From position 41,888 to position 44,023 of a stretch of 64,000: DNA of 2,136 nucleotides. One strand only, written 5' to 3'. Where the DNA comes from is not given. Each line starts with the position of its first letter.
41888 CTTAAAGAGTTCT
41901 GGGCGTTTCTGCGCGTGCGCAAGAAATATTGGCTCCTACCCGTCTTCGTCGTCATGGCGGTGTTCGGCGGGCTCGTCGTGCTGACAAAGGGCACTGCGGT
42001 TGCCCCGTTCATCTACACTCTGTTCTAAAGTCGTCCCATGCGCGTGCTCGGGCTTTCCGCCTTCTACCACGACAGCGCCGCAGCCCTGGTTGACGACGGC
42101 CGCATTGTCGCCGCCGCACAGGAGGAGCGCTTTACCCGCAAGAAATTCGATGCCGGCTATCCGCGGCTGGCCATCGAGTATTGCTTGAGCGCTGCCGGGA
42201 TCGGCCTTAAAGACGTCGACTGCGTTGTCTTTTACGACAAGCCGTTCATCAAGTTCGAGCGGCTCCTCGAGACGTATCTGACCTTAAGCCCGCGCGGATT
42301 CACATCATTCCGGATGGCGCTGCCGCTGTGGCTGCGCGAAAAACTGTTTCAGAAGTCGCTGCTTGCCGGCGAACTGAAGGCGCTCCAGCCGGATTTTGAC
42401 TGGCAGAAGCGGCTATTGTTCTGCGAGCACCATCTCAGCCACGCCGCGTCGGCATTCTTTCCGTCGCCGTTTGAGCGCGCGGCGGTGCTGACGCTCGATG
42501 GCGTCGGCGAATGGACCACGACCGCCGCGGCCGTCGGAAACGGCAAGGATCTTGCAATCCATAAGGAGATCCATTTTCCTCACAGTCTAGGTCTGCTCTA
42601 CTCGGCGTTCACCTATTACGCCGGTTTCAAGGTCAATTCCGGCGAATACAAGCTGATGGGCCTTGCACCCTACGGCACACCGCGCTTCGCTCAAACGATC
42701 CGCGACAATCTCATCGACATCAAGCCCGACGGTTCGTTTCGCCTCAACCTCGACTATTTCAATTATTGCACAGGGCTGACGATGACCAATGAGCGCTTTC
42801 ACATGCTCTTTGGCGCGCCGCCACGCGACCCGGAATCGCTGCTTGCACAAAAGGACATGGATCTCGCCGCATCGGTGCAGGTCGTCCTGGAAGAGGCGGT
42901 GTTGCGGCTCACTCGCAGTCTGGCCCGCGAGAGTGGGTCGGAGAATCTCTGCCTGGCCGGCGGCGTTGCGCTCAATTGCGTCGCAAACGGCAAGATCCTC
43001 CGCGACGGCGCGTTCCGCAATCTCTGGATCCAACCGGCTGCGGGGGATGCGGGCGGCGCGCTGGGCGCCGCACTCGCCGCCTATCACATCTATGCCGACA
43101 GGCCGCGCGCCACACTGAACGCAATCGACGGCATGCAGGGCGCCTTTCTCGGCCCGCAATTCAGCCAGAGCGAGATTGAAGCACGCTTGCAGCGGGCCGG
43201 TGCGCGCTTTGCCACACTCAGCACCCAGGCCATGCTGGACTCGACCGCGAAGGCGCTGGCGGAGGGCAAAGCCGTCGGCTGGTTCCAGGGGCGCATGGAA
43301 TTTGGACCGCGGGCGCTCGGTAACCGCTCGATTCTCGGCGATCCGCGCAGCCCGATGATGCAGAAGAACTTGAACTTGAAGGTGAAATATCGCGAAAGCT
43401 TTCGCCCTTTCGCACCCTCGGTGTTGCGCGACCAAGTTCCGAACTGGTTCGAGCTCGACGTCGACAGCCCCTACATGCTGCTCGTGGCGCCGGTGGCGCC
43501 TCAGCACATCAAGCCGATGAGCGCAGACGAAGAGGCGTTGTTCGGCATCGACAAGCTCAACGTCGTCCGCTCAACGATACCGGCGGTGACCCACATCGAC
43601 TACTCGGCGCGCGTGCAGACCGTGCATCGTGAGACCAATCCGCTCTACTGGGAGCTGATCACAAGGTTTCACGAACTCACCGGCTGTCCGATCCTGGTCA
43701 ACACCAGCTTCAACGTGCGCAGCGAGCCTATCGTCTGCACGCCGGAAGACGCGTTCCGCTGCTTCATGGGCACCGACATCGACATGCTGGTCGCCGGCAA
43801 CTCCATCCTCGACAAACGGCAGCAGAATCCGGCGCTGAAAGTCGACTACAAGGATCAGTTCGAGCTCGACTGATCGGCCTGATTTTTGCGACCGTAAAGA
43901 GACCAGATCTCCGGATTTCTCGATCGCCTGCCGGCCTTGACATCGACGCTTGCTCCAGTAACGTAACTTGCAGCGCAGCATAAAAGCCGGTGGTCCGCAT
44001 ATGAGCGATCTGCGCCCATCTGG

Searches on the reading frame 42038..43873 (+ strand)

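Call 93: search_protein_families(library=pfam, proteins=[window:42038-43873:+], max_evalue=0.0001)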
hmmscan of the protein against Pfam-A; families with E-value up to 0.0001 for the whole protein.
window:42038-43873:+ (611 aa): 2 families
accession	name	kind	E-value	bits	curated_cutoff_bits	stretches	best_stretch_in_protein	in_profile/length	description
PF02543.21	Carbam_trans_N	-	4.2e-108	362.3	24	1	2-346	1-346/346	Carbamoyltransferase N-terminus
PF16861.10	Carbam_trans_C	-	3.7e-73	245.1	27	1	404-593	1-170/170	Carbamoyltransferase C-terminus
